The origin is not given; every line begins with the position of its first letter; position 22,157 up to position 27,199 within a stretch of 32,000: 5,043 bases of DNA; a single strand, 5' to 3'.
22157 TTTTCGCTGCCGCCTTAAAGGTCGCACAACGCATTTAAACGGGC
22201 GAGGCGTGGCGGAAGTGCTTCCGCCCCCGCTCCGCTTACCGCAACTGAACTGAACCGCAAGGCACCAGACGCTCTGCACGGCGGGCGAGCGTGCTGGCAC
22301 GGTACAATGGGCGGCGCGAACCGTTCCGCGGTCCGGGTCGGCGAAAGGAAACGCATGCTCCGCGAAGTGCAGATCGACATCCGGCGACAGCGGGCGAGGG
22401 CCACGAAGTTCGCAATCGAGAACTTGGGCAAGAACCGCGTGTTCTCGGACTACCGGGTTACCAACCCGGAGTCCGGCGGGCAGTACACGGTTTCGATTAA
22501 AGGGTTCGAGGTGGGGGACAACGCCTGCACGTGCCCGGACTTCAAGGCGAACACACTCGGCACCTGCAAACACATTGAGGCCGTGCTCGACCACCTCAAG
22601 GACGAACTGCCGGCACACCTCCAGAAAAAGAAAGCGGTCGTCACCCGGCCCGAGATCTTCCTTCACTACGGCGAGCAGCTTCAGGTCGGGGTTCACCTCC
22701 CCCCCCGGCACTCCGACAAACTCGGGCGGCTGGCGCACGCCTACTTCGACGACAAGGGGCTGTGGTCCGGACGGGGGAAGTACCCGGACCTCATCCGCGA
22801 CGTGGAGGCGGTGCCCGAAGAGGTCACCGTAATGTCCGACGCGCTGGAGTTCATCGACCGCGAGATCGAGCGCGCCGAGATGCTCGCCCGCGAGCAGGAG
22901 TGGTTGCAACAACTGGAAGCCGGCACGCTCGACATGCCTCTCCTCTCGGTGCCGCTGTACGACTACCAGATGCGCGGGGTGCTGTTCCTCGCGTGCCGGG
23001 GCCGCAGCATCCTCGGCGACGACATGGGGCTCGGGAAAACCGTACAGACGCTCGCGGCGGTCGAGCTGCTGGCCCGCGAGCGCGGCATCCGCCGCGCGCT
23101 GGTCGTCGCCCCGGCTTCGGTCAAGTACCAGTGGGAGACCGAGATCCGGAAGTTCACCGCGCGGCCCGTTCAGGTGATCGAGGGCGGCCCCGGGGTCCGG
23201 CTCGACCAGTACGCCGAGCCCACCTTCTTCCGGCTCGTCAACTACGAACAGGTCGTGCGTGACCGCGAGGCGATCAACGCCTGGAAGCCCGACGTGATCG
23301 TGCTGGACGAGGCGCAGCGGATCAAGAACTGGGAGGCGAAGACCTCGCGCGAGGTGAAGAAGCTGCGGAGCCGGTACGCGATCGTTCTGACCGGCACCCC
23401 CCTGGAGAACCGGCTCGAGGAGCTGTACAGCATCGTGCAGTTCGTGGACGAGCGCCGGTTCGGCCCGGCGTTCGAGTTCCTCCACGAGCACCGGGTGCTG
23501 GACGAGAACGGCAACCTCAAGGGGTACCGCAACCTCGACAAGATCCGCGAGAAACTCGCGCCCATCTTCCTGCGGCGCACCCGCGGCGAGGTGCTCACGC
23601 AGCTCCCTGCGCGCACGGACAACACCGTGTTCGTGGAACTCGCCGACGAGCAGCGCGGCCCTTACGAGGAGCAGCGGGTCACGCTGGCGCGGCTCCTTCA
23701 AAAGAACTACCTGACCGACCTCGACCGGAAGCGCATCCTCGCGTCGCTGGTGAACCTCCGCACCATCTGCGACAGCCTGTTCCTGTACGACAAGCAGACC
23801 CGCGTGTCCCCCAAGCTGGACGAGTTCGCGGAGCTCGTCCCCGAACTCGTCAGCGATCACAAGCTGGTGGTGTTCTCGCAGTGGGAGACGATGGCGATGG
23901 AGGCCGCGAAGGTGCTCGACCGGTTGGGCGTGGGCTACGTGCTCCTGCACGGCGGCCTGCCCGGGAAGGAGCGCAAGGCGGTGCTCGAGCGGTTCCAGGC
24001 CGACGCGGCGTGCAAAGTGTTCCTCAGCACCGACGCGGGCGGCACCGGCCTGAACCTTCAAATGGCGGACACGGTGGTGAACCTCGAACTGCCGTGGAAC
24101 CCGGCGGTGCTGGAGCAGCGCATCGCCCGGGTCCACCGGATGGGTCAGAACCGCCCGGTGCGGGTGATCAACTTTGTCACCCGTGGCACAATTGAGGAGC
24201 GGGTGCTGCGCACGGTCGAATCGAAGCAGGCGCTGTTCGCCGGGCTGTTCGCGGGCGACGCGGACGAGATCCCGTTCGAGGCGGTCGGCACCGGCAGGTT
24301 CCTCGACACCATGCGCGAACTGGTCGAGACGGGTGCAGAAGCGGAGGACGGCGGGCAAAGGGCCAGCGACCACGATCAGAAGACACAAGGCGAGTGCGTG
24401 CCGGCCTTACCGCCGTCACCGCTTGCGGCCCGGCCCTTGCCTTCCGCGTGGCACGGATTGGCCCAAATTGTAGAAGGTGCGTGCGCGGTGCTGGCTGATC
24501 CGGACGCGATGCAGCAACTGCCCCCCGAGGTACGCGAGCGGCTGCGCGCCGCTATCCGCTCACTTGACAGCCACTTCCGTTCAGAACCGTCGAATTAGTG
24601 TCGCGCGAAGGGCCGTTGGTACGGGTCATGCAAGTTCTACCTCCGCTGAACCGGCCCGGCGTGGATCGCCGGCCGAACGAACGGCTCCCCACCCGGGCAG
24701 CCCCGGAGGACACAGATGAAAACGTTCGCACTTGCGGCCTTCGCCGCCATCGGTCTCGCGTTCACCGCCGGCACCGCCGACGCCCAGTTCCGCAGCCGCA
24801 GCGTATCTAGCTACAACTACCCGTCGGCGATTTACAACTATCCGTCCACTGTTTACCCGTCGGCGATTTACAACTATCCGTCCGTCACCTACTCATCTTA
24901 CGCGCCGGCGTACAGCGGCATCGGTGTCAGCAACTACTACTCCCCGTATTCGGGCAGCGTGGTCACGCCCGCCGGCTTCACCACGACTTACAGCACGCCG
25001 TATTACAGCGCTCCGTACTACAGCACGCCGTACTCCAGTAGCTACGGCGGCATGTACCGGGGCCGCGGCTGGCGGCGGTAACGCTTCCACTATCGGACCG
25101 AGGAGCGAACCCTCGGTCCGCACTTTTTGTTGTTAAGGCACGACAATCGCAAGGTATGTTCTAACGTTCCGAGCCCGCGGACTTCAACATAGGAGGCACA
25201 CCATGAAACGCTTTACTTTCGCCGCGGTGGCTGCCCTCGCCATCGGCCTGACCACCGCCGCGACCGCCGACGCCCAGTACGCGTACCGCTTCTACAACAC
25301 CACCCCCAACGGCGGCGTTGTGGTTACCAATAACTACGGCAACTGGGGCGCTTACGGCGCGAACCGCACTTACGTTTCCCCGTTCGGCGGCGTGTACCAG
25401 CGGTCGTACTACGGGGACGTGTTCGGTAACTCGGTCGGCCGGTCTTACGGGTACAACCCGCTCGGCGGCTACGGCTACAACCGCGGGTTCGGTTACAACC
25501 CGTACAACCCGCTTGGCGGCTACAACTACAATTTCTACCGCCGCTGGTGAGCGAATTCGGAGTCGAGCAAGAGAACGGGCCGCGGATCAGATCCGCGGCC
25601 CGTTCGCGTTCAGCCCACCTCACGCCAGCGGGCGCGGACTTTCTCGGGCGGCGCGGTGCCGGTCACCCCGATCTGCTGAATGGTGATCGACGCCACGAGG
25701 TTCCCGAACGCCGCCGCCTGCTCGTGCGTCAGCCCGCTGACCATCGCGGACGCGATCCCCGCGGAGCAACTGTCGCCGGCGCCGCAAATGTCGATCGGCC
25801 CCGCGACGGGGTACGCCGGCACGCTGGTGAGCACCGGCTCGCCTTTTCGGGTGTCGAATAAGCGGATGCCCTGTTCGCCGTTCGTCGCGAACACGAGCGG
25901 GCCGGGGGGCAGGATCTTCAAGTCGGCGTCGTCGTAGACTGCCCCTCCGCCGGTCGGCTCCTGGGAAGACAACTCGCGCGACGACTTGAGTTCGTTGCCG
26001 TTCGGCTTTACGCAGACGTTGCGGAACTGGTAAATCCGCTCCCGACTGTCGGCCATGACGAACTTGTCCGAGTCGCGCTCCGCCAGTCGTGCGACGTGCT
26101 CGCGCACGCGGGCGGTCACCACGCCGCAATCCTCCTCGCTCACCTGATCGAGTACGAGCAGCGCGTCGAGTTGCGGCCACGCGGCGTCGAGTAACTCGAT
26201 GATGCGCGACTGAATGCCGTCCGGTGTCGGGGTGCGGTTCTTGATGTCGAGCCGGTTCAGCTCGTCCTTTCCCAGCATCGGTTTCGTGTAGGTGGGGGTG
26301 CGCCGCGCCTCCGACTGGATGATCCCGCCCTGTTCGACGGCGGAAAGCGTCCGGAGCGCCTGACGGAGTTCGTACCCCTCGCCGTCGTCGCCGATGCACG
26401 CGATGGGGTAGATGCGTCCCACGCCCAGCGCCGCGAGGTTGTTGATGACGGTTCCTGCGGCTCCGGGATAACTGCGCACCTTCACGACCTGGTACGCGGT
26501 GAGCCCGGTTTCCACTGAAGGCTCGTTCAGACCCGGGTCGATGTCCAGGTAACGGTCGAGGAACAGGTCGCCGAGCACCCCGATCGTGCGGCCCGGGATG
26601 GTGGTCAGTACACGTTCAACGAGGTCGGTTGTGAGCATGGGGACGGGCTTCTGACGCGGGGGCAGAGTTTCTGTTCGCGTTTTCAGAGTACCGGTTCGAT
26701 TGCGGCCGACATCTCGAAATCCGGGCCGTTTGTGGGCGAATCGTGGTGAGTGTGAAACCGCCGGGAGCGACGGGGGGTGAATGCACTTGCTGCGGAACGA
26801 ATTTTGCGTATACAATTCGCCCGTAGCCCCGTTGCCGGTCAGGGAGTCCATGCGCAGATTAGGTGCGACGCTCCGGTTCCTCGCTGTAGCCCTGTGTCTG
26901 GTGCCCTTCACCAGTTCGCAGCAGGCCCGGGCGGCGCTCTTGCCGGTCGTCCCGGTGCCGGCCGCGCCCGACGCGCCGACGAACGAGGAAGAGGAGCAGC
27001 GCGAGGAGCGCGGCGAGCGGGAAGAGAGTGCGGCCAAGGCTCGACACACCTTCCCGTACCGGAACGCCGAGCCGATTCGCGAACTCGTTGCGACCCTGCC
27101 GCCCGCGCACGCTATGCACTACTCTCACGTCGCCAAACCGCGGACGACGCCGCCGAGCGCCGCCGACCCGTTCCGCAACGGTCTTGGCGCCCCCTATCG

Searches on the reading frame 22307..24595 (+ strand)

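Call 27: search_protein_families(library=pfam, proteins=[window:22307-24595:+], max_evalue=0.01)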
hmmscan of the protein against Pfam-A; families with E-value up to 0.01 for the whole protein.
window:22307-24595:+ (763 aa): 6 families
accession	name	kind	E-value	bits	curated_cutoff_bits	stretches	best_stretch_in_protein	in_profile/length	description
PF00176.29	SNF2-rel_dom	-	1.1e-45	156.4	24.9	1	220-490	1-287/290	SNF2-related domain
PF00271.37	Helicase_C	-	7.1e-25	87.9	23.5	1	505-613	4-110/110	Helicase conserved C-terminal domain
PF04851.21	ResIII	-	6.8e-07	29.8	22.5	1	240-365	32-162/164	Type III restriction enzyme, res subunit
PF04434.22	SWIM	-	0.00022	21.1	19.6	1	60-97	1-37/38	SWIM zinc finger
PF13173.12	AAA_14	-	0.00067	20.1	27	1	317-368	54-102/129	AAA domain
PF16203.11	ERCC3_RAD25_C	-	0.0073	16.1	27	0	518-657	61-177/248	ERCC3/RAD25/XPB C-terminal helicase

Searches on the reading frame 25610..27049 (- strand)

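Call 27: search_protein_families(library=pfam, proteins=[window:25610-27049:-], max_evalue=0.01)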
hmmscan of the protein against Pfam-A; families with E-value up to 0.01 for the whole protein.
window:25610-27049:- (479 aa): 1 family
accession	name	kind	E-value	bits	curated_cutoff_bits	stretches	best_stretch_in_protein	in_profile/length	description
PF00294.29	PfkB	-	3.3e-16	59.9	25.8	1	188-465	28-298/302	pfkB family carbohydrate kinase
